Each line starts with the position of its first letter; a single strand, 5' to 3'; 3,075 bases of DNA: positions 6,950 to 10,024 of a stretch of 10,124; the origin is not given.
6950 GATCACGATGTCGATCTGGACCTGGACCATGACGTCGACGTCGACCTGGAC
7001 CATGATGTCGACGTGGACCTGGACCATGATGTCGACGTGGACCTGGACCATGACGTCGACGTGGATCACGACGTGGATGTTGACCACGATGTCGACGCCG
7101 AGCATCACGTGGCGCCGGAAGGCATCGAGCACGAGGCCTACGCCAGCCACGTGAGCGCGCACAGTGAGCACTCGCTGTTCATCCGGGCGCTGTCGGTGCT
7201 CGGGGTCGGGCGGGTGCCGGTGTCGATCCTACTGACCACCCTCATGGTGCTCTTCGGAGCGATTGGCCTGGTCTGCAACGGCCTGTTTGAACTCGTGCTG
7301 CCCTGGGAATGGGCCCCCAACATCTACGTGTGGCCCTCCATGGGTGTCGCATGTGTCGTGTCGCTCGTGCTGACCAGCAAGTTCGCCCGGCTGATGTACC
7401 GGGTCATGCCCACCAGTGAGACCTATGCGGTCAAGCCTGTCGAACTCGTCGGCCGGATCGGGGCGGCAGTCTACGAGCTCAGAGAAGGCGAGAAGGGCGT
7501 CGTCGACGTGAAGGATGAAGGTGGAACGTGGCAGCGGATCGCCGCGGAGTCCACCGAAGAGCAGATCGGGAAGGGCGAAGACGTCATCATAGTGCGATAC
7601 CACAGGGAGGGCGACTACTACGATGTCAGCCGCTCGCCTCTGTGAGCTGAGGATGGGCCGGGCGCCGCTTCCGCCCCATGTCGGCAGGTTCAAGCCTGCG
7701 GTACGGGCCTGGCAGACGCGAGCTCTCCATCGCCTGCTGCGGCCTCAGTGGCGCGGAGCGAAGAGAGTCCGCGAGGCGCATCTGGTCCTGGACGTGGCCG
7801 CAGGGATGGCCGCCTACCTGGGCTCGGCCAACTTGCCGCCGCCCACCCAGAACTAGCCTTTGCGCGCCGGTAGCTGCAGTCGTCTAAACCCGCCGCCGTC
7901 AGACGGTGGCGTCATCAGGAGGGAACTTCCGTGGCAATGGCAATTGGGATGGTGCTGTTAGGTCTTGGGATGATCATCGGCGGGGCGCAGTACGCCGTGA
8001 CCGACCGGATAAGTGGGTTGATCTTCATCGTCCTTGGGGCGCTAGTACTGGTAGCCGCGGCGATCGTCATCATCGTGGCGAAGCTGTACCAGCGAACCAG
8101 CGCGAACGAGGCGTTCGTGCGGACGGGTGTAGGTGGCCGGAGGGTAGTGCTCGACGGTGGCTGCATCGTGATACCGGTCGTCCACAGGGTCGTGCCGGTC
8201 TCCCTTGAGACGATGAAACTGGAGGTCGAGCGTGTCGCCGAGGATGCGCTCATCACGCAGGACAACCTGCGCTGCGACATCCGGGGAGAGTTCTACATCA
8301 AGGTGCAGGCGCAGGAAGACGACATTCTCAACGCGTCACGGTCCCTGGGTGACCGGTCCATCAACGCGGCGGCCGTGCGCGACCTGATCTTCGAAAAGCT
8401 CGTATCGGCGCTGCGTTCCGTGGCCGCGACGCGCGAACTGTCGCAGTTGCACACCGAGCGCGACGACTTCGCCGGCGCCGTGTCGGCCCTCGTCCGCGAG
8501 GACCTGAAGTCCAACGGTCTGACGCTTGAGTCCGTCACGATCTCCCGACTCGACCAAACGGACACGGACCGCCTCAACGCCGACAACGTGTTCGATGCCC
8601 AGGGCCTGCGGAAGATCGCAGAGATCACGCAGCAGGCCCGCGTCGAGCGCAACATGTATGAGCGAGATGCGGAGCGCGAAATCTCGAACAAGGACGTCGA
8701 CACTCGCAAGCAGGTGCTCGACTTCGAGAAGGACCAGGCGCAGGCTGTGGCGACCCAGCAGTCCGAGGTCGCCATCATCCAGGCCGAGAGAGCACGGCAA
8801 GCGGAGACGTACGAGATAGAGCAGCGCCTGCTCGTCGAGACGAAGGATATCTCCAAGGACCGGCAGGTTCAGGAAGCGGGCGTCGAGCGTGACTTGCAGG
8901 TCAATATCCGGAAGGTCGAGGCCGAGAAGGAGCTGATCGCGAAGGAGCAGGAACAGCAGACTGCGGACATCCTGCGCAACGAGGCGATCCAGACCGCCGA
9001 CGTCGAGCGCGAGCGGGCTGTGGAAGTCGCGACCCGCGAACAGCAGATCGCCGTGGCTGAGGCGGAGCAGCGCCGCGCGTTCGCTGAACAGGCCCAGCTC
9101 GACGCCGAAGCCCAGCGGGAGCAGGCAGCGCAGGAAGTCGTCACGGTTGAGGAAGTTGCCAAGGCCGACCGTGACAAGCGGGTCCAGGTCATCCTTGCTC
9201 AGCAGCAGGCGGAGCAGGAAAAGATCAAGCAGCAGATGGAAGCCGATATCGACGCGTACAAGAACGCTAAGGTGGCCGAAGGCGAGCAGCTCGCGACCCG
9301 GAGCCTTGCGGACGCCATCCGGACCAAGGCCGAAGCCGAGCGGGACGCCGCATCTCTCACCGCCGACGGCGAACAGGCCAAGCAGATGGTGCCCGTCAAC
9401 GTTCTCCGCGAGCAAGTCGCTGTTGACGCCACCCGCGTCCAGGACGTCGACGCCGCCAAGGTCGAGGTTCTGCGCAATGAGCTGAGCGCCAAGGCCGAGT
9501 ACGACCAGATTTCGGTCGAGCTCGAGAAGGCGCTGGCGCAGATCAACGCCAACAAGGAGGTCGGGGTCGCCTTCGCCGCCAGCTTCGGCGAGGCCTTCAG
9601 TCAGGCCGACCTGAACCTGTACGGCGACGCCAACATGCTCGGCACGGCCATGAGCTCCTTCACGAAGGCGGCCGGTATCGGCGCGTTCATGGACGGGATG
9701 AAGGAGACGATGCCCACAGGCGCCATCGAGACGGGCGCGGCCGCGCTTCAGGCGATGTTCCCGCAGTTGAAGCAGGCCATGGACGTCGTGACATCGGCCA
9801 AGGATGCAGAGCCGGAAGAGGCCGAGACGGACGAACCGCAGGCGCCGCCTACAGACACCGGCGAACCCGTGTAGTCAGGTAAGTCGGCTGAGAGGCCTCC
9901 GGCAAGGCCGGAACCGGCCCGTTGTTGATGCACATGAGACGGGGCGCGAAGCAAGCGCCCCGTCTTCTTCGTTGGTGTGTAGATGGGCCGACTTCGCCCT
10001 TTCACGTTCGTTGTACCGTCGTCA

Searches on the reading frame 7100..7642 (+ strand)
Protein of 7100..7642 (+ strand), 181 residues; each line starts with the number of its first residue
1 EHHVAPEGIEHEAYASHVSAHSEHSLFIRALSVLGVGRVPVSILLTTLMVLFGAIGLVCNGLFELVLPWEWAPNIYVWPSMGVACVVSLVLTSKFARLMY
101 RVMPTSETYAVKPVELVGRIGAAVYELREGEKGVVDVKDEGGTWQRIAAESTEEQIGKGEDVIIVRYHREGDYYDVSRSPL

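Call 6: find_homologous_proteins(query=window:7100-7642:+, max_evalue=0.001)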
Query seq(181 aa) (181 aa): 22 proteins with E <= 0.001 among 165 candidates.
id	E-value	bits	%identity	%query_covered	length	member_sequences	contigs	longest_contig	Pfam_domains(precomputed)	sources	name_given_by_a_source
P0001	1.1e-69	252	62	100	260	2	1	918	PF21001.3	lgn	-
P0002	1.3e-69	252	63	96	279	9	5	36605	-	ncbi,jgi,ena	jgi:membrane protein implicated in regulation of membrane protease activity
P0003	1.3e-68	248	66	96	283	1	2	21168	-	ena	-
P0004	1.2e-64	235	62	95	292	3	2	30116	-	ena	-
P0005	2.0e-63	231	59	100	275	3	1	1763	-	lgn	-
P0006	7.9e-61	223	58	100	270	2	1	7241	-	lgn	-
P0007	5.6e-60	220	56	99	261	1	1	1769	PF21001.3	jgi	jgi:membrane protein implicated in regulation of membrane protease activity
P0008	8.4e-60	220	57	100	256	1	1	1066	-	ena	-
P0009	1.4e-58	216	59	98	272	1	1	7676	-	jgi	jgi:membrane protein implicated in regulation of membrane protease activity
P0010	3.9e-57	211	57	95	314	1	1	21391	-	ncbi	ncbi:MAG: hypothetical protein ACP5KN_01440 [Armatimonadota bacterium]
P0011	5.6e-57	210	54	99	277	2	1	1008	-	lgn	-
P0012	2.8e-56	208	55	99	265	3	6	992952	-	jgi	jgi:hypothetical protein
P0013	2.8e-56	208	56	99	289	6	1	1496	PF21001.3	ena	-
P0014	3.7e-55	204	56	98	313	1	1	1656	-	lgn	-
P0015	6.8e-54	200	57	86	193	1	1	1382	-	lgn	-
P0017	1.9e-18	85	35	94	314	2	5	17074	PF21001.3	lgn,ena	-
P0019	3.1e-16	78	36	94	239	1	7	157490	PF21001.3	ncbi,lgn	ncbi:MAG: hypothetical protein ACTHN5_12625 [Phycisphaerae bacterium]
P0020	3.4e-16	78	32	98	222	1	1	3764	PF21001.3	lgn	-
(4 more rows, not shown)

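Call 18: find_related_loci(query=A1, collection=genome_contigs, flank=6000)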
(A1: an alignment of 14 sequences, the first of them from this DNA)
Query A1 (159 aa) in genome_contigs; peptide patterns used: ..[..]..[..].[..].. (x = any residue, [..] = any of these).
28 stretches matched a pattern; 15 encode a relative of the query (tblastn E <= 1e-3); 15 distinct loci.
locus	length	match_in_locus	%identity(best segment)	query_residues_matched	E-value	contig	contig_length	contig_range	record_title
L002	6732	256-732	63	1-159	6e-68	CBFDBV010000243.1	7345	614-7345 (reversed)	MAG TPA_asm: uncultured bacterium isolate SRR26215678_binner123_Refined_74 genome assembly, contig: ERZ25073496.12865, w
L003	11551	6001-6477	64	1-159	3e-67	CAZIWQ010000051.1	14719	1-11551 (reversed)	MAG TPA_asm: uncultured Armatimonadia bacterium isolate binchicken_co66_209 genome assembly, contig: NODE_6330_length_14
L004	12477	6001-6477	61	1-159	2e-64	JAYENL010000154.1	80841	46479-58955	MAG: Armatimonadota bacterium isolate MAG056 MAG056_154, whole genome shotgun sequence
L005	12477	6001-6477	59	1-159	4e-63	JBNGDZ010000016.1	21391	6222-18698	MAG: Armatimonadota bacterium isolate E05-054 bin22.fa-16, whole genome shotgun sequence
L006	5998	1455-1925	61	3-159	1e-62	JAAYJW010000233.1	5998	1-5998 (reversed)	MAG: candidate division WS1 bacterium isolate AS10tlH2TH_342 111477_AS10, whole genome shotgun sequence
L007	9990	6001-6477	57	1-159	7e-61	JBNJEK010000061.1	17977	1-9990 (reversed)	MAG: Armatimonadota bacterium isolate Y23_14dBSd3.bin.89 NODE_2070_length_17977_cov_7.133460, whole genome shotgun seque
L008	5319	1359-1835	55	1-159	1e-59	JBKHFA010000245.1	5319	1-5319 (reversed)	MAG: Armatimonadota bacterium isolate D1M05_3 NODE_15394_length_5319_cov_9.718465, whole genome shotgun sequence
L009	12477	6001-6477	55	1-159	4e-59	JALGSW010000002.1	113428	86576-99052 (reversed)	MAG: Candidatus Zipacnadia bacterium isolate AB_3033_Bin_59 AB_3033_Bin_59_scaffold_236, whole genome shotgun sequence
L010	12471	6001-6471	58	3-159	2e-59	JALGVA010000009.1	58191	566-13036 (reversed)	MAG: Candidatus Zipacnadia bacterium isolate Meg22_1618_Bin_20 Meg22_1618_Bin_20_scaffold_455, whole genome shotgun sequ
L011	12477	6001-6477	56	1-159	5e-59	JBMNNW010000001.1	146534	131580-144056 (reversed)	MAG: Armatimonadota bacterium isolate SBF912SR3HQ0005 scaffold_87_c1, whole genome shotgun sequence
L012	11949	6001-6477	56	1-159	1e-58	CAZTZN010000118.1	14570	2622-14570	MAG TPA_asm: uncultured Armatimonadia bacterium isolate SRP338002_co1_89 genome assembly, contig: NODE_3842_length_14570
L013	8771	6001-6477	53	1-159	9e-56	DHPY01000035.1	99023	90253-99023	MAG TPA_asm: Armatimonadetes bacterium UBA5352 UBA5352_contig_3122, whole genome shotgun sequence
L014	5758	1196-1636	34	7-156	3e-22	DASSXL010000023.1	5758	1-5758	MAG TPA_asm: Candidatus Angelobacter sp. isolate SMAG_U649 k141_1355780, whole genome shotgun sequence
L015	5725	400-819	38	7-148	3e-16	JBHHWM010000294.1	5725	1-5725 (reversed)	MAG: Rhodothermales bacterium isolate S.2_sp2_bin.19 NODE_2277_length_5725_cov_12.263139, whole genome shotgun sequence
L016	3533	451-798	31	9-127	3e-9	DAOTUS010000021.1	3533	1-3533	MAG TPA_asm: Herpetosiphonaceae bacterium isolate F20_78 k119_6070558, whole genome shotgun sequence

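Call 22: search_protein_representatives(alignment_id=A1)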
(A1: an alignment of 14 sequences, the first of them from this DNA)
Query: 14 sequences, 159 profile positions. Proteins with E-value up to 0.001 (for the whole library): 2374; up to 1e-10: 1157; up to 1e-30: 194. The best 150 are listed.
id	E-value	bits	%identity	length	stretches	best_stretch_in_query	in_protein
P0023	2.4e-66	239.0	-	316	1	1-159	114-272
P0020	5.3e-53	195.6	-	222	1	1-156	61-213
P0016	4.5e-46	173.1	-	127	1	37-159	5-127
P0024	1.1e-45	171.8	-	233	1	8-156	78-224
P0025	1.2e-43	165.2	-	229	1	2-159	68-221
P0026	1.2e-42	161.9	-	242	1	3-158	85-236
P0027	2.7e-42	160.8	-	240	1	3-156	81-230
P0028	2.9e-42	160.7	-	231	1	2-159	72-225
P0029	4.8e-42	160.0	-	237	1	5-155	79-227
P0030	7.0e-42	159.5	-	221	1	3-155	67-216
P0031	9.5e-42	159.0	-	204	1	3-159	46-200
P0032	1.2e-41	158.8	-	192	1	5-157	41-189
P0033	3.3e-41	157.3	-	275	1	4-156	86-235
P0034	3.3e-41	157.3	-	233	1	1-156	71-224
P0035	1.0e-40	155.6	-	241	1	2-158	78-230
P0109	3.5e-35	137.7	-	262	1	7-155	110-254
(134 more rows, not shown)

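Call 24: search_solved_structures(query=A1, max_evalue=1, show_alignments=2)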
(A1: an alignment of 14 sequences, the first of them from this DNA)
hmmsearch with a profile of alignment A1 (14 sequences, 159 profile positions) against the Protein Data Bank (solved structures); distinct sequences matched with E-value up to 1: 2.
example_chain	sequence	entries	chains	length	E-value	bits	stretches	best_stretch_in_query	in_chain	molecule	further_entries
2k14_A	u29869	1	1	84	0.044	17.1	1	84-144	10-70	YuaF protein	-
4jdp_A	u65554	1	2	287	0.78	13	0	78-130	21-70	p-nitrophenyl phosphatase (Pho2)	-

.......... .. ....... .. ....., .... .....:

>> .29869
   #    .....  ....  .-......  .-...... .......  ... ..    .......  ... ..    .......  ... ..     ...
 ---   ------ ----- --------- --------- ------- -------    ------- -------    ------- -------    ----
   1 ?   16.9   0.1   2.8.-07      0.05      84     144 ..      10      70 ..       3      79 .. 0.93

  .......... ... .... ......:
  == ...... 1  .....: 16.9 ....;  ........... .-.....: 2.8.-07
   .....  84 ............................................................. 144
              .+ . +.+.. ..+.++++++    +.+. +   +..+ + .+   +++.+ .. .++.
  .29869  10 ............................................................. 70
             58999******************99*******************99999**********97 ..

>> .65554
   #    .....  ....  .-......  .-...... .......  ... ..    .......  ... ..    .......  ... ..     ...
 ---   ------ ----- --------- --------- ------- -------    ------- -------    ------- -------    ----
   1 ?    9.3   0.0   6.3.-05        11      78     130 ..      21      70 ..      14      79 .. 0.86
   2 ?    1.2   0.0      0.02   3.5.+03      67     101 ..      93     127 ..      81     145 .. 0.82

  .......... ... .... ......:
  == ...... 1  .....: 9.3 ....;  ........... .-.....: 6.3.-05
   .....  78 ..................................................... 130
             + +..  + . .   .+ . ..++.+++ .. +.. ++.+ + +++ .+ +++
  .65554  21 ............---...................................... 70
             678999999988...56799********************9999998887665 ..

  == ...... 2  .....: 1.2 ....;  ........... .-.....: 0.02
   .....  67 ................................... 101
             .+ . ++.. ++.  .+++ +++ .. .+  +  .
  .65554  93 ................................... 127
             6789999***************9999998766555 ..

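Call 63: search_protein_families(library=pfam, proteins=[P0020, P0019, P0109], max_evalue=0.1)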
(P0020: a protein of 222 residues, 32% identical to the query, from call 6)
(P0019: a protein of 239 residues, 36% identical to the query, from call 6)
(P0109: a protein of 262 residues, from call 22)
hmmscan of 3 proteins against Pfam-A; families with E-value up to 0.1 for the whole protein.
P0020 (222 aa): 1 family
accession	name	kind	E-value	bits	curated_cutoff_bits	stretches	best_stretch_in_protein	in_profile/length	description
PF21001.2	YqiJ_N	-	6.4e-11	42.9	23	1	16-127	2-116/116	Inner membrane protein YqiJ, N-terminal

P0019 (239 aa): 1 family
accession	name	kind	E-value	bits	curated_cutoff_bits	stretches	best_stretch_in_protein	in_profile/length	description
PF21001.2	YqiJ_N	-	3.4e-10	40.6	23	1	17-143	3-115/116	Inner membrane protein YqiJ, N-terminal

P0109 (262 aa): 2 families
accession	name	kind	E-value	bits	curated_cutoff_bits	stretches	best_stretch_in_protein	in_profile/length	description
PF21001.2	YqiJ_N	-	2.3e-08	34.7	23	1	14-170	4-115/116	Inner membrane protein YqiJ, N-terminal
PF22178.3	Gp5_trimer_C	-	0.0074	16.9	30.9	1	39-101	35-97/112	Bacteriophage T4 gp5 C-terminal trimerisation domain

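Call 71: find_encoding_contigs(protein=P0019, flank=6000, max_places=2)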
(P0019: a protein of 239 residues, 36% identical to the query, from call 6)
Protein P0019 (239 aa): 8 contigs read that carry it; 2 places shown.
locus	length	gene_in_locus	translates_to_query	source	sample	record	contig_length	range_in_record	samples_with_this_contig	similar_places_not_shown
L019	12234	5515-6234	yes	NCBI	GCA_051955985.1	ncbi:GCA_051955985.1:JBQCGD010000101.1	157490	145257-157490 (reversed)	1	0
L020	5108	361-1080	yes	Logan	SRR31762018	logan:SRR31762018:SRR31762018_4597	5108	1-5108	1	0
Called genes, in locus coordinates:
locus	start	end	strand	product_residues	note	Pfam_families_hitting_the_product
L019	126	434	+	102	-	PF07589:PEP_exosort_dom (weak)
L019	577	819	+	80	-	-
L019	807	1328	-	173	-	-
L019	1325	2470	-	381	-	PF06114:Peptidase_M78 (faint), PF01381:HTH_3 (weak), PF13560:HTH_31 (faint)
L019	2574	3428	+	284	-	-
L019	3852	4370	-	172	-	-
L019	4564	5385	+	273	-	PF01014:Uricase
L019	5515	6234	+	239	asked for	PF21001:YqiJ_N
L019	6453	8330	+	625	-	PF01145:Band_7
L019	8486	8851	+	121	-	PF07885:Ion_trans_2 (weak)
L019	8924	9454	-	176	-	-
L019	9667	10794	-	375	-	PF21016:RlmN_N, PF04055:Radical_SAM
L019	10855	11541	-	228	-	-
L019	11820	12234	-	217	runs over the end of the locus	-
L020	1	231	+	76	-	?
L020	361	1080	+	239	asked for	PF21001:YqiJ_N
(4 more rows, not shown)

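Call 72: find_encoding_contigs(protein=P0017, flank=6000, max_places=2)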
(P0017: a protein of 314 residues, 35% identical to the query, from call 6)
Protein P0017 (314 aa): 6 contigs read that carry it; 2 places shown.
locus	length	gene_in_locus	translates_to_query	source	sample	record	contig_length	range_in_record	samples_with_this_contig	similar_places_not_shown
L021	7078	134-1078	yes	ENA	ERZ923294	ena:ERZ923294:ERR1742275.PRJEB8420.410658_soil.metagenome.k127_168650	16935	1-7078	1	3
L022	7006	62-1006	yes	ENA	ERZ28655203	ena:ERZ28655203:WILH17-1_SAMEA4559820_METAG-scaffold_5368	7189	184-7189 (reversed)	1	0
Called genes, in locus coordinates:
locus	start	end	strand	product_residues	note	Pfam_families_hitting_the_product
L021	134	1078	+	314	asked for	PF21001:YqiJ_N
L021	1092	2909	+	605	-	PF01145:Band_7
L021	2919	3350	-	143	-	PF04828:GFA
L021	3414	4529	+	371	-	PF13477:Glyco_trans_4_2, PF13439:Glyco_transf_4 (weak), PF13579:Glyco_trans_4_4 (weak), PF00534:Glycos_transf_1, PF13692:Glyco_trans_1_4, PF13524:Glyco_trans_1_2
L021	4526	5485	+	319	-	PF01073:3Beta_HSD, PF01370:Epimerase, PF04321:RmlD_sub_bind, PF05368:NmrA, PF13460:NAD_binding_10, PF16363:GDP_Man_Dehyd, PF02719:Polysacc_synt_2 (weak), PF07993:NAD_binding_4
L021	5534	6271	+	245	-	PF00005:ABC_tran, PF13304:AAA_21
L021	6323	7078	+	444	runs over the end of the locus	PF13638:PIN_4, PF02562:PhoH, PF13245:AAA_19 (faint), PF13604:AAA_30 (faint)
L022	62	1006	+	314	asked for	PF21001:YqiJ_N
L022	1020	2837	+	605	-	PF01145:Band_7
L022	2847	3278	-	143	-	PF04828:GFA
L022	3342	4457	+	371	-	PF13477:Glyco_trans_4_2, PF13439:Glyco_transf_4 (weak), PF13579:Glyco_trans_4_4 (weak), PF00534:Glycos_transf_1, PF13692:Glyco_trans_1_4, PF13524:Glyco_trans_1_2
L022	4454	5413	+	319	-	PF01073:3Beta_HSD, PF01370:Epimerase, PF04321:RmlD_sub_bind, PF05368:NmrA, PF13460:NAD_binding_10, PF16363:GDP_Man_Dehyd, PF02719:Polysacc_synt_2 (weak), PF07993:NAD_binding_4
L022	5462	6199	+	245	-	PF00005:ABC_tran, PF13304:AAA_21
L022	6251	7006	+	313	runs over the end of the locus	?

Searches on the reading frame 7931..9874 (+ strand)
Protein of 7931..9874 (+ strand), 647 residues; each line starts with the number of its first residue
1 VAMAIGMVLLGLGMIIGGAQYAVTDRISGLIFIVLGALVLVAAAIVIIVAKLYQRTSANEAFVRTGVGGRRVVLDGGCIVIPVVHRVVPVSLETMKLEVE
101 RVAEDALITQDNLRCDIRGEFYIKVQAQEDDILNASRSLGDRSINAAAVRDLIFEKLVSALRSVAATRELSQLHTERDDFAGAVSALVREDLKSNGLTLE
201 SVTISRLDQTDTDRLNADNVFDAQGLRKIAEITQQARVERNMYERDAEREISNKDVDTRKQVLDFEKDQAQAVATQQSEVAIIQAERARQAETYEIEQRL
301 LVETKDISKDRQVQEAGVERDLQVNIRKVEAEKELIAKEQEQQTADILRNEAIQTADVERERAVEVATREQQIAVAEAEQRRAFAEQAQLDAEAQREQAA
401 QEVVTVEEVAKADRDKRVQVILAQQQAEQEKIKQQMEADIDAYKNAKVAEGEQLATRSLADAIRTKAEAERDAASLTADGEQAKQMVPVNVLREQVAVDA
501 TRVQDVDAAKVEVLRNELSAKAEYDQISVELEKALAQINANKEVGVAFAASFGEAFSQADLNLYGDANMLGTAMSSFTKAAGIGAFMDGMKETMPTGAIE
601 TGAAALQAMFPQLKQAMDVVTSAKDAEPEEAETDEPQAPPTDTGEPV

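Call 3: search_protein_families(library=pfam, proteins=[window:7931-9874:+], max_evalue=0.01)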
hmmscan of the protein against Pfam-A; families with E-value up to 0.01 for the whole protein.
window:7931-9874:+ (647 aa): 1 family
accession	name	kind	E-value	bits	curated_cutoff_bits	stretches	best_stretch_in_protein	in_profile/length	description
PF01145.31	Band_7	-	2.9e-20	73.5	23.6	1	56-242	3-173/176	SPFH domain / Band 7 family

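Call 7: search_protein_families(library=ncbifam, proteins=[window:7931-9874:+], max_evalue=0.01)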
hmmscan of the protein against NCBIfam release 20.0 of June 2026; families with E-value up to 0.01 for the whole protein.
window:7931-9874:+ (647 aa): 1 family
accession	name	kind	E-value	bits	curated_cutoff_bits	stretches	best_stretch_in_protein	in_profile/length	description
NF058507.1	FlotScfldFlot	equivalog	2.4e-09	36.8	700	1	53-416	21-390/477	flotillin lipid rafts scaffold protein FloT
